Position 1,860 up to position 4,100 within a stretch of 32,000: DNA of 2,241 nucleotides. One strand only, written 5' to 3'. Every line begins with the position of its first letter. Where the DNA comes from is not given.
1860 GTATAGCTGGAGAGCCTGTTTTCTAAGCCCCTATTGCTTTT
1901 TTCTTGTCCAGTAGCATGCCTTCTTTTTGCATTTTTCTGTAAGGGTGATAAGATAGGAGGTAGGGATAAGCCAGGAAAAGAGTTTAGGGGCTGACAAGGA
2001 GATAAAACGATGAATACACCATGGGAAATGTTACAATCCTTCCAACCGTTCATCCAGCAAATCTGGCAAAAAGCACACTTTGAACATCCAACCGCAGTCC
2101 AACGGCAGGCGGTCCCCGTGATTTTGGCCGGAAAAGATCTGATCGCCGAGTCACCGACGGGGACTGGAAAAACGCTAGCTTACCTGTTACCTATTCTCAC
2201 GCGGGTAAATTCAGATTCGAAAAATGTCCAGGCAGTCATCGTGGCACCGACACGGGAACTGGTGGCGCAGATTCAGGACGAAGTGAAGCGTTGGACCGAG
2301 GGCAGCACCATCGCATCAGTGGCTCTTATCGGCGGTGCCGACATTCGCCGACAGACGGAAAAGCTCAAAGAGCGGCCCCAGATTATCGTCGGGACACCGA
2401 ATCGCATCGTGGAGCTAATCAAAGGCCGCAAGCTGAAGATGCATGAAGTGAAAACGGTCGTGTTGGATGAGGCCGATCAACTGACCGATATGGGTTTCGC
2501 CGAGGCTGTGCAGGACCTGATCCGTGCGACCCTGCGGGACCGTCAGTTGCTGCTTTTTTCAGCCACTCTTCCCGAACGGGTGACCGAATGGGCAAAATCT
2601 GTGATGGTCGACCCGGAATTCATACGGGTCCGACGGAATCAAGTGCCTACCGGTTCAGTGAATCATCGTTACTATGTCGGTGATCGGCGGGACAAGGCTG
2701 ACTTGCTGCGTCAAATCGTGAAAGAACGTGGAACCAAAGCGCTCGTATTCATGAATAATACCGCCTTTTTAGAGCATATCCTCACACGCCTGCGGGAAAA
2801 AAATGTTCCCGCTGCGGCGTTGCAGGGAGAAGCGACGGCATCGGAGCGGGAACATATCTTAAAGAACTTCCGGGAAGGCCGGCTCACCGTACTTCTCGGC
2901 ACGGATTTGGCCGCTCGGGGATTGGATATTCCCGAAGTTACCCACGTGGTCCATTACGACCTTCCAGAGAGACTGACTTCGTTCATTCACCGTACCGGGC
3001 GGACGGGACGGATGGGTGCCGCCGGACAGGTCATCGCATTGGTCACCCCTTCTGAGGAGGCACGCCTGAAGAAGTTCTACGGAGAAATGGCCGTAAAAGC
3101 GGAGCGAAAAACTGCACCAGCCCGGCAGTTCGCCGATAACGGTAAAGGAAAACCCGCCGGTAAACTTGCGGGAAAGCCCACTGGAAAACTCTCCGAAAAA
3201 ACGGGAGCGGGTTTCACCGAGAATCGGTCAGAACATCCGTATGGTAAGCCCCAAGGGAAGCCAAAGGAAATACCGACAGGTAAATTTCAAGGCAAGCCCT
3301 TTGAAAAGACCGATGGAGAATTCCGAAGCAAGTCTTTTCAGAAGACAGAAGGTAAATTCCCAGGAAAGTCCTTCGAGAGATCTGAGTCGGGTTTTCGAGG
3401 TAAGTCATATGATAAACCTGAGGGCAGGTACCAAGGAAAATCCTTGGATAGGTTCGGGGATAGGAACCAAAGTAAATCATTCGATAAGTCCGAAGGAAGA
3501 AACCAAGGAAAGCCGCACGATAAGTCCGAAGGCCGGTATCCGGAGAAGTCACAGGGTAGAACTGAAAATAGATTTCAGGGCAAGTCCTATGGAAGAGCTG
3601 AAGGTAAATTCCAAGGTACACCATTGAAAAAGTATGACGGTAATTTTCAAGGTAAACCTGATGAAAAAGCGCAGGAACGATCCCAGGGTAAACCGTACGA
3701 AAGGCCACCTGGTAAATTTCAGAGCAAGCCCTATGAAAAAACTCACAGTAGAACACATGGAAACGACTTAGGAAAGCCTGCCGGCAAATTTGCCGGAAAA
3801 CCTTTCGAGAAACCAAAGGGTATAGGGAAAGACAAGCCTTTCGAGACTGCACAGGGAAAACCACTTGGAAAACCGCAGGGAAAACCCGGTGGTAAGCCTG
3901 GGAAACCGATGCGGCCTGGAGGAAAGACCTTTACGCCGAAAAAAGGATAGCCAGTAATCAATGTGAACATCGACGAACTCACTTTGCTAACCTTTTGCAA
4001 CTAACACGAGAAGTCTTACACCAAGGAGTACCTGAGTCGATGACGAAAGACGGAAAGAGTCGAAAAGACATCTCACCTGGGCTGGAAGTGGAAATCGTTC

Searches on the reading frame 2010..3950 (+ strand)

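Call 22: search_protein_families(library=pfam, proteins=[window:2010-3950:+], max_evalue=0.001)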
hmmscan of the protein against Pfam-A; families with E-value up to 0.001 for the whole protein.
window:2010-3950:+ (646 aa): 6 families
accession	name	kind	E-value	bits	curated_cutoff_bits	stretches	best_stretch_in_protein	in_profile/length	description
PF00270.35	DEAD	-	8.7e-47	159.4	26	1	28-192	1-165/167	DEAD/DEAH box helicase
PF00271.37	Helicase_C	-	3e-29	101.9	23.5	1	229-336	2-110/110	Helicase conserved C-terminal domain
PF04851.21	ResIII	-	2e-11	44.5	22.5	1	41-188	23-163/164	Type III restriction enzyme, res subunit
PF00176.29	SNF2-rel_dom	-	6.5e-06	25.9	24.9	1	50-160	26-139/290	SNF2-related domain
PF13307.12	Helicase_C_2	-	0.00043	20.8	25.3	1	234-308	2-81/170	Helicase C-terminal domain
PF08017.16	Fibrinogen_BP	-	0.00045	19.1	50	1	470-565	150-241/425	Fibrinogen binding protein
